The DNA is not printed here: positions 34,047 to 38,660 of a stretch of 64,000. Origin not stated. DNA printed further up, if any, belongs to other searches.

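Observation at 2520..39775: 37-kb envelope-glycan locus: complete lipid-arabinose donor pathway plus eight GT-C-type membrane proteins and four lipid-sugar-synthase GT2s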

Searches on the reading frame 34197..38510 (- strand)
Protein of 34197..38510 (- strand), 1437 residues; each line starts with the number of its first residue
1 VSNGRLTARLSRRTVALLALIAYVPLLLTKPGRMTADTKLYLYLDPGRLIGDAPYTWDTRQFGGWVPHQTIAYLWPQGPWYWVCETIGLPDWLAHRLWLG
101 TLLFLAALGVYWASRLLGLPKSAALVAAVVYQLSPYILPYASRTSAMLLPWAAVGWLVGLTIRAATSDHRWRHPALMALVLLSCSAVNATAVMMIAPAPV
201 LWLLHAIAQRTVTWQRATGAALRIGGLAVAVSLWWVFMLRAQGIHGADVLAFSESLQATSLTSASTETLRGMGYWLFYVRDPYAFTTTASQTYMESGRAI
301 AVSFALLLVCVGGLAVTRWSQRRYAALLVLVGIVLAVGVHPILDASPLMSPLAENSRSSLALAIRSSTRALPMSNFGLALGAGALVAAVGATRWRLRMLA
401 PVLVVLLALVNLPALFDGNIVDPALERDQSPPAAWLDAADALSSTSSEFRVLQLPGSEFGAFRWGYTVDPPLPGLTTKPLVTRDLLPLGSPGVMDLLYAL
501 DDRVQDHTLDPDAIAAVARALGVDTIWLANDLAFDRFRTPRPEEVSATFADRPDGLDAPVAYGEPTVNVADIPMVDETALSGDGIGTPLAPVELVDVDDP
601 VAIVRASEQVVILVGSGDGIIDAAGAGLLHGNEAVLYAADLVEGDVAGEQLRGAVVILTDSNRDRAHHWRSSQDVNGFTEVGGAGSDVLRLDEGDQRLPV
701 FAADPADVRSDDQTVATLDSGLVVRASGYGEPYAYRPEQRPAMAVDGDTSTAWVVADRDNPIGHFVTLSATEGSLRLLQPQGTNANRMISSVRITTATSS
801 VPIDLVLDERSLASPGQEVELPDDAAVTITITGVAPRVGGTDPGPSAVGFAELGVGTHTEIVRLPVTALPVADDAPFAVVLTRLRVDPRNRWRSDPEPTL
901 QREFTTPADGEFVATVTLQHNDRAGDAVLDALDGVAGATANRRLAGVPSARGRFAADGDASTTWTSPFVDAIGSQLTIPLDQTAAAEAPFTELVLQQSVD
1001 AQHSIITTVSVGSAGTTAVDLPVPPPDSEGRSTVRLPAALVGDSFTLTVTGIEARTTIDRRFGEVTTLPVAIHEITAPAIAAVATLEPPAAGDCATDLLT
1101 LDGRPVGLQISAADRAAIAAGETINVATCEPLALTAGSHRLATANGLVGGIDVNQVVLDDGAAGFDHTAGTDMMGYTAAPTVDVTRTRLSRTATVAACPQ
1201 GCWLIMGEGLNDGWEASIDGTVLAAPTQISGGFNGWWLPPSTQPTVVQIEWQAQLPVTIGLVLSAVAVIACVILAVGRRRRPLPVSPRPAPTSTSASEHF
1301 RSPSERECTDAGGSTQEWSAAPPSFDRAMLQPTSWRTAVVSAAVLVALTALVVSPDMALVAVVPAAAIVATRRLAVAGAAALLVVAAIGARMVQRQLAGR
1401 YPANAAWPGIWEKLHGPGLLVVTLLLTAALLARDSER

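Call 9: search_protein_families(library=pfam, proteins=[window:34197-38510:-], max_evalue=0.01)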
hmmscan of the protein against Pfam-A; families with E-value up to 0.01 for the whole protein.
window:34197-38510:- (1437 aa): 1 family
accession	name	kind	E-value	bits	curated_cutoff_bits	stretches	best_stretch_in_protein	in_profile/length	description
PF11847.13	GT-C_AftD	-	4.6e-82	276.4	26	1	26-673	6-641/661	Alpha-(1->3)-arabinofuranosyltransferase, N-terminal GT-C domain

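Call 14: search_protein_families(library=ncbifam, proteins=[window:34197-38510:-], max_evalue=0.01)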
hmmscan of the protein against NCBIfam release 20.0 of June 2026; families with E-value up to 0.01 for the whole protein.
window:34197-38510:- (1437 aa): 0 families

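Call 48: search_solved_structures(query=window:34197-38510:-, max_evalue=0.001)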
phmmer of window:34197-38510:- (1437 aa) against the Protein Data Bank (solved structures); distinct sequences matched with E-value up to 0.001: 2.
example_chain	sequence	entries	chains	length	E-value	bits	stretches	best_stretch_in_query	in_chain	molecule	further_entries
6w98_A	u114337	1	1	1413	8.7e-28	99.5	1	8-1288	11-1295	F5/8 type C domain-containing protein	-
6wbx_A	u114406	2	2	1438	9.4e-28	99.4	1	8-1288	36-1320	DUF3367 domain-containing protein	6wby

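Call 84: search_solved_structures(query=window:34197-38510:-, max_evalue=1e-10, show_alignments=1)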
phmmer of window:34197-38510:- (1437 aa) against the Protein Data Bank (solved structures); distinct sequences matched with E-value up to 1e-10: 2.
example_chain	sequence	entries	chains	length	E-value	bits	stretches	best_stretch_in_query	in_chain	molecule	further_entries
6w98_A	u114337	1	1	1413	8.7e-28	99.5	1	8-1288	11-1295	F5/8 type C domain-containing protein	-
6wbx_A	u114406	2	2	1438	9.4e-28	99.4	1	8-1288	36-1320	DUF3367 domain-containing protein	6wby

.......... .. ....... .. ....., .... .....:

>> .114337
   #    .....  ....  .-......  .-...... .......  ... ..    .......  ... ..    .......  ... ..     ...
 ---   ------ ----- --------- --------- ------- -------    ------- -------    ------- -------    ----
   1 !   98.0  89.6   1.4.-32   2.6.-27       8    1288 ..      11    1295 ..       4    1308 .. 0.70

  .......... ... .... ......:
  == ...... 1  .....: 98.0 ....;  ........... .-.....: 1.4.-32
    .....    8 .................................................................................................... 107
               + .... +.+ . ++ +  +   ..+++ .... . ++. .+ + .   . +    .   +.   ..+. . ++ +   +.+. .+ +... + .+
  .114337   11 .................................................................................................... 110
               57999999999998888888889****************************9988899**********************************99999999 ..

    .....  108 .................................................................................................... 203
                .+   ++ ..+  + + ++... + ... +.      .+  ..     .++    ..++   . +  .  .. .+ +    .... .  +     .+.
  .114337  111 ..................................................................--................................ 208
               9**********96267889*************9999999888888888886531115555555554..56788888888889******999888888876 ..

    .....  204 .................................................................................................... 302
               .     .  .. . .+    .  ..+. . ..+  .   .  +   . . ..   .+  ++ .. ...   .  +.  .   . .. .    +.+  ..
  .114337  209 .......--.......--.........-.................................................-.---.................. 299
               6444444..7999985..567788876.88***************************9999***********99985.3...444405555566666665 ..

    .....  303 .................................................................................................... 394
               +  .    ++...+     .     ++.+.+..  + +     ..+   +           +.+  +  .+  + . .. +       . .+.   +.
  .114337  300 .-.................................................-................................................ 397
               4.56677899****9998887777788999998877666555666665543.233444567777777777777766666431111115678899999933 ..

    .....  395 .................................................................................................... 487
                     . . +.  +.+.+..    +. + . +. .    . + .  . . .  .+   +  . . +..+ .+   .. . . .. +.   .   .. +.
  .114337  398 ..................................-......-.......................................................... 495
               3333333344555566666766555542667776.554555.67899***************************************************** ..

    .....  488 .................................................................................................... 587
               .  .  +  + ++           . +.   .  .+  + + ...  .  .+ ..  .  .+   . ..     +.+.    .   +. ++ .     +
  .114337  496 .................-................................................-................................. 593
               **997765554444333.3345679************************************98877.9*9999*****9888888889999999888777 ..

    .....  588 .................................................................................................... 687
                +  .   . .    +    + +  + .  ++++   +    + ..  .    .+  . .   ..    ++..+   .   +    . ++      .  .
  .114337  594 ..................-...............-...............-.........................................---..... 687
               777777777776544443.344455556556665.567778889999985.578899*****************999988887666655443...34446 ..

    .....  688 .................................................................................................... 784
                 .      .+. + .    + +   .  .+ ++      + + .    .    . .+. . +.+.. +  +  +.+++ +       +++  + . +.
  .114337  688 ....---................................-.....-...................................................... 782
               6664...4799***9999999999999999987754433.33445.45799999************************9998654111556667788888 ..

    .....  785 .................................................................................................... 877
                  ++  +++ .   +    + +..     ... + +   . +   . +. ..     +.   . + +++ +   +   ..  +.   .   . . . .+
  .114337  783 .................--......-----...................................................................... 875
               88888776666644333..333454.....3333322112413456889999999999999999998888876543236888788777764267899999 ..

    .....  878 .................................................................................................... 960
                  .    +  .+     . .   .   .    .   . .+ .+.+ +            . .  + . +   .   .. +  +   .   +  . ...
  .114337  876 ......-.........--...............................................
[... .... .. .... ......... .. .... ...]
